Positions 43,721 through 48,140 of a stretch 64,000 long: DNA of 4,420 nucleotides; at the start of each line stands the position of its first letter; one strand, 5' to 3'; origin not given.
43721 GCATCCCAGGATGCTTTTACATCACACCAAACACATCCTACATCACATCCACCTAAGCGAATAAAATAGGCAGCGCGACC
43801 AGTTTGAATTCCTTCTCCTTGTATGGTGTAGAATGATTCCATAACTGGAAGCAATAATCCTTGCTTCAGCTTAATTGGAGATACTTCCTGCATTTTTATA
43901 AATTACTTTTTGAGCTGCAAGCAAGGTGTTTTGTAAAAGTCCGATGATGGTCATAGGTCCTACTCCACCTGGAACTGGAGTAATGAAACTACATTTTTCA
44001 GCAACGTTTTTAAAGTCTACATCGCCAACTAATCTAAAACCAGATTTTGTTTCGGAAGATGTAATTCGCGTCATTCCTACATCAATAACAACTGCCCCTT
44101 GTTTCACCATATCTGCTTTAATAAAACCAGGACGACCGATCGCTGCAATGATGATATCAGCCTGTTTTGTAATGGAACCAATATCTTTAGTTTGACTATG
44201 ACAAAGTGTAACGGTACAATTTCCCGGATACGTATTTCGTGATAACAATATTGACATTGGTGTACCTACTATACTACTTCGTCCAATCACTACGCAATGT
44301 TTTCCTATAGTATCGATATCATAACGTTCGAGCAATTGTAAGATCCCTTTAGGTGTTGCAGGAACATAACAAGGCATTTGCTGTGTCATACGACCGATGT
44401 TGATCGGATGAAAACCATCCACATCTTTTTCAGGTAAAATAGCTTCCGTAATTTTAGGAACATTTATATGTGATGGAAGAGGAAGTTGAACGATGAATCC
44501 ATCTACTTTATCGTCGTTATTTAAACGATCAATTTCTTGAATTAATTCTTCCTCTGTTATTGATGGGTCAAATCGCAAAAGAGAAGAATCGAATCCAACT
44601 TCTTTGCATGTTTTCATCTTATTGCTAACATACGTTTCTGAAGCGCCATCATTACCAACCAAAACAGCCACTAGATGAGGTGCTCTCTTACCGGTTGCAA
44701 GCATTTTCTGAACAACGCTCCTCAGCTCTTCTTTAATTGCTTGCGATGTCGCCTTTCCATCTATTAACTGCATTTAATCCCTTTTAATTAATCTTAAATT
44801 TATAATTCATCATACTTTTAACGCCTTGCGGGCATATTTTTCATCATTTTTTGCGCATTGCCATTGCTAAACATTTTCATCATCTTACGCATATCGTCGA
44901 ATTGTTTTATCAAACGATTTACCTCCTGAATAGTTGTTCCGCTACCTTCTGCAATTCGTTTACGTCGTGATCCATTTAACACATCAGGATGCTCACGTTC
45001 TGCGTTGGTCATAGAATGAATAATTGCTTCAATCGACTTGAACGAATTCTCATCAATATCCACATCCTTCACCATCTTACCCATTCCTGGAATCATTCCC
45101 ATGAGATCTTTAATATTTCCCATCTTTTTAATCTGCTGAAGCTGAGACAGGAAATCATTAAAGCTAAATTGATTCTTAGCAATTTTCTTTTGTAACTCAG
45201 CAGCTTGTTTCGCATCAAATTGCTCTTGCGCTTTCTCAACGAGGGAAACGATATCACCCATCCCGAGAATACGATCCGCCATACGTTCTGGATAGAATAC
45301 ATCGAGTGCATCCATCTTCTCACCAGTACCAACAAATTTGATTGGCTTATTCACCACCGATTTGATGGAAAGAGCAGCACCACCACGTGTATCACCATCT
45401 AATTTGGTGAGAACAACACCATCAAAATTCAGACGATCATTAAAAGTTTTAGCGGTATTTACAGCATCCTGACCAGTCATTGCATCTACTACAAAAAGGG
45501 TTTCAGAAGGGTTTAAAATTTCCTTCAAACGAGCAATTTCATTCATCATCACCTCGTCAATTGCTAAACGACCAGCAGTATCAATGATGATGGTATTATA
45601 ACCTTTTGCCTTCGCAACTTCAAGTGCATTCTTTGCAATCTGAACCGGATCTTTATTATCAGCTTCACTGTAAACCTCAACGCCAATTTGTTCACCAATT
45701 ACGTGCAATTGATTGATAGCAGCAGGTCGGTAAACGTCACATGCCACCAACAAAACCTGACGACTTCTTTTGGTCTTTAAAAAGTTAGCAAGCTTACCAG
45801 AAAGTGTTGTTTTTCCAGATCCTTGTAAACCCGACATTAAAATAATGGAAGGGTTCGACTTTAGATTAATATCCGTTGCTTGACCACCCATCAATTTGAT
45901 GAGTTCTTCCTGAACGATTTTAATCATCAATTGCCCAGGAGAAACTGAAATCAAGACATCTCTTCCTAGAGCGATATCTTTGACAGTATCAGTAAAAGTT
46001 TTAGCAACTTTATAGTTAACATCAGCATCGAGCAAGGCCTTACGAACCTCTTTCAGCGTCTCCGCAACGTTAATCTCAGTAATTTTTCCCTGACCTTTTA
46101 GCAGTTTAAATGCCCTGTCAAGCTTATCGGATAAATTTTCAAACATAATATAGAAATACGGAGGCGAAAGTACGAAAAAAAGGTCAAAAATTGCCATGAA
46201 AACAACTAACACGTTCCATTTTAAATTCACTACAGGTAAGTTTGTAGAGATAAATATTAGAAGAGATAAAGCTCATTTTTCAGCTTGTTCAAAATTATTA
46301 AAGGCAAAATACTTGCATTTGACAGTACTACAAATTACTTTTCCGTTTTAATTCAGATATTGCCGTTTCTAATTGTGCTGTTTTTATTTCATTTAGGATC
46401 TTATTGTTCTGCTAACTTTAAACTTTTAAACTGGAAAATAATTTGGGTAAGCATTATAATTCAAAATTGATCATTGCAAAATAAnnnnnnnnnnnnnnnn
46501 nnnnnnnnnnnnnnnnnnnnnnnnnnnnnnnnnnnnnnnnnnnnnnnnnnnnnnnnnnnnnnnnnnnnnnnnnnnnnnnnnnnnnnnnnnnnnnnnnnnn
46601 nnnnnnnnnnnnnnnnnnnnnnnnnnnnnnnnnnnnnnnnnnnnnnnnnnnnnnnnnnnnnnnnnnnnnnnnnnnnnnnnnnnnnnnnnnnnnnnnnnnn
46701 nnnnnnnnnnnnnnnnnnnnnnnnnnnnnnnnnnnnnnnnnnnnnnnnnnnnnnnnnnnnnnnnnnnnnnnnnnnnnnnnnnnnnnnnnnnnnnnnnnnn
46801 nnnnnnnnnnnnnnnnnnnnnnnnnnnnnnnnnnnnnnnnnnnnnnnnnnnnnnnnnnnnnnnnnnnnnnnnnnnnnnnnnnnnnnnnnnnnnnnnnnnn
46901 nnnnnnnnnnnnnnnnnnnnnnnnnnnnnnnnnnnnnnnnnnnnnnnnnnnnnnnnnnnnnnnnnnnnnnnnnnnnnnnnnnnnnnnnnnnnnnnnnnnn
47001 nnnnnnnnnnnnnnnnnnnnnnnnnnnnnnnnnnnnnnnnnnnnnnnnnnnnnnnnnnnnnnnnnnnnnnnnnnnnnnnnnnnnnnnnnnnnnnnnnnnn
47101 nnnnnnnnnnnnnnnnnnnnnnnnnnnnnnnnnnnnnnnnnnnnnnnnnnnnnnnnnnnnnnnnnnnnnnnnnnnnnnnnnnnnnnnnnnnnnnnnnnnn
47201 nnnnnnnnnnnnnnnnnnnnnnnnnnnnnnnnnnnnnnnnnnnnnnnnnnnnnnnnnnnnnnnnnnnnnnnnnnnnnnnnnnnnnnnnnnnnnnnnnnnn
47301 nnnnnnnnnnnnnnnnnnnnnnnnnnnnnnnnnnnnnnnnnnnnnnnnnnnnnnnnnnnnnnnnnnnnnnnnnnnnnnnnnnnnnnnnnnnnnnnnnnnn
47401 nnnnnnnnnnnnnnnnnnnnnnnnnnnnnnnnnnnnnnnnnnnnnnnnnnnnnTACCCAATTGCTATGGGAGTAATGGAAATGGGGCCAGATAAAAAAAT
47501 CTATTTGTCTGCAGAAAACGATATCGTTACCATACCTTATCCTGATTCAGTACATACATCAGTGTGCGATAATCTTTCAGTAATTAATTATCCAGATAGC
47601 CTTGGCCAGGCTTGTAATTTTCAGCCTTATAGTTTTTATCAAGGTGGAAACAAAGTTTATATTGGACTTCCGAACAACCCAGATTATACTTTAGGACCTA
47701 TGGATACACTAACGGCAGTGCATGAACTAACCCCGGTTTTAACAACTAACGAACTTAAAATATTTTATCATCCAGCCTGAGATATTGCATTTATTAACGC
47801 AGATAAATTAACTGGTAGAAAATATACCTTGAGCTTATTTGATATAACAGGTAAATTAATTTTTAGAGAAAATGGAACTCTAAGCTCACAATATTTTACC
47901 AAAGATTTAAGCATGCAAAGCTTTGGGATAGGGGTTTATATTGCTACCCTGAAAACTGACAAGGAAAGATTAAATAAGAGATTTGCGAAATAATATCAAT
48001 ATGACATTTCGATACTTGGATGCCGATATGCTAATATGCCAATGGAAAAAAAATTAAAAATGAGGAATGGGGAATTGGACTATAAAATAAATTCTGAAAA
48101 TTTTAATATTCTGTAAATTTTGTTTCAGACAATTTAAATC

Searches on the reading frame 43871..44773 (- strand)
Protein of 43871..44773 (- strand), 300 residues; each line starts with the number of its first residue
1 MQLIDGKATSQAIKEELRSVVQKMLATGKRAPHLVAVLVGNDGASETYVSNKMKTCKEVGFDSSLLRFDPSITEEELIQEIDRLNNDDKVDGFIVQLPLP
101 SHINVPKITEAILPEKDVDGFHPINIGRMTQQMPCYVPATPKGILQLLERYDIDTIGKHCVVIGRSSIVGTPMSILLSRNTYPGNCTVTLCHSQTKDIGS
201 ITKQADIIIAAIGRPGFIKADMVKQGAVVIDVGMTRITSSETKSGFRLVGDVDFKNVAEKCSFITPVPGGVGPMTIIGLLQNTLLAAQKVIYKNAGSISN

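Call 47: search_protein_families(library=pfam, proteins=[window:43871-44773:-], max_evalue=0.00001)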
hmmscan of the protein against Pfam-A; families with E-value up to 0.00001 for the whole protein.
window:43871-44773:- (300 aa): 2 families
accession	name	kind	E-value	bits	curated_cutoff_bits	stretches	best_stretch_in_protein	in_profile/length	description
PF02882.25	THF_DHG_CYH_C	-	4.4e-67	224.8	27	1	122-289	1-158/160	Tetrahydrofolate dehydrogenase/cyclohydrolase, NAD(P)-binding domain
PF00763.28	THF_DHG_CYH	-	2.9e-40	137.6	32.8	1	4-119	1-115/115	Tetrahydrofolate dehydrogenase/cyclohydrolase, catalytic domain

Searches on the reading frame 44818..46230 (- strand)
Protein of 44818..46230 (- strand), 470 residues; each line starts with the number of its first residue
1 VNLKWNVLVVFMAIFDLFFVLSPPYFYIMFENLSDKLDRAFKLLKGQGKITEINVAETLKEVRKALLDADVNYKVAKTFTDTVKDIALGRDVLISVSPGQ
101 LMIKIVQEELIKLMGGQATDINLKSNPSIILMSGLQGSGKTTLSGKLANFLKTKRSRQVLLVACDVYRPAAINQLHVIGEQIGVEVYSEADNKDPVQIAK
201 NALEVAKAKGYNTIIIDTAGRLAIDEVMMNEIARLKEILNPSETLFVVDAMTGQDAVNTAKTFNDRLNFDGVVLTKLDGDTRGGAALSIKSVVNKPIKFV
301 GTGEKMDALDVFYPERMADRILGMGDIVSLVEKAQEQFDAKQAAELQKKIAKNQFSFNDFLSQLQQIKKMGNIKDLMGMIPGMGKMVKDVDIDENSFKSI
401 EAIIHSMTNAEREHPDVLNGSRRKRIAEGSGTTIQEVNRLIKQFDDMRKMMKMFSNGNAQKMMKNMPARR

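Call 47: search_protein_families(library=pfam, proteins=[window:44818-46230:-], max_evalue=0.00001)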
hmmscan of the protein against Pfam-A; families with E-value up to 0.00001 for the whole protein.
window:44818-46230:- (470 aa): 6 families
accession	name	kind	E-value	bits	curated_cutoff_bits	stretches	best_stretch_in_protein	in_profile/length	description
PF00448.28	SRP54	-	4.1e-75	252.2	22.7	1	127-323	1-196/196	SRP54-type protein, GTPase domain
PF02978.25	SRP_SPB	-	6.2e-37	126.3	27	1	354-451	1-91/91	Signal peptide binding domain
PF02881.24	SRP54_N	-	4.1e-20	72.2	22.4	1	33-110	1-75/75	SRP54-type protein, helical bundle domain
PF13401.12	AAA_22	-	1.1e-07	32.7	27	1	126-242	4-112/130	AAA domain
PF06414.18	Zeta_toxin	-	1.3e-07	31.7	22.3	1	124-219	13-103/199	Zeta toxin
PF01656.29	CbiA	-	9e-06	26.1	25.4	0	130-282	2-88/125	CobQ/CobB/MinD/ParA nucleotide binding domain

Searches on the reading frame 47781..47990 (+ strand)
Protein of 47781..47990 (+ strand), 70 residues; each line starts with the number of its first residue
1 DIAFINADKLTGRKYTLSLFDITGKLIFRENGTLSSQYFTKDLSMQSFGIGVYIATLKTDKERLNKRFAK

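Call 20: search_protein_families(library=ncbifam, proteins=[window:47781-47990:+], max_evalue=0.1)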
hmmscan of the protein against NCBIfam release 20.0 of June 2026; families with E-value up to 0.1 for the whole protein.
window:47781-47990:+ (70 aa): 3 families
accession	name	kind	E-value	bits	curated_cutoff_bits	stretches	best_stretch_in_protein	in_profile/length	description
TIGR04183.1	Por_Secre_tail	domain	1.3e-06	28.3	23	1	10-70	16-71/72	T9SS type A sorting domain-containing protein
NF038113.1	T9SSA_dep_M36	equivalog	0.00026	19.3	885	1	4-66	805-864/869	T9SS-dependent M36 family metallopeptidase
NF033708.1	T9SS_Cterm_ChiA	domain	0.015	15.2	40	1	18-47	5-33/55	T9SS sorting signal type C domain-containing protein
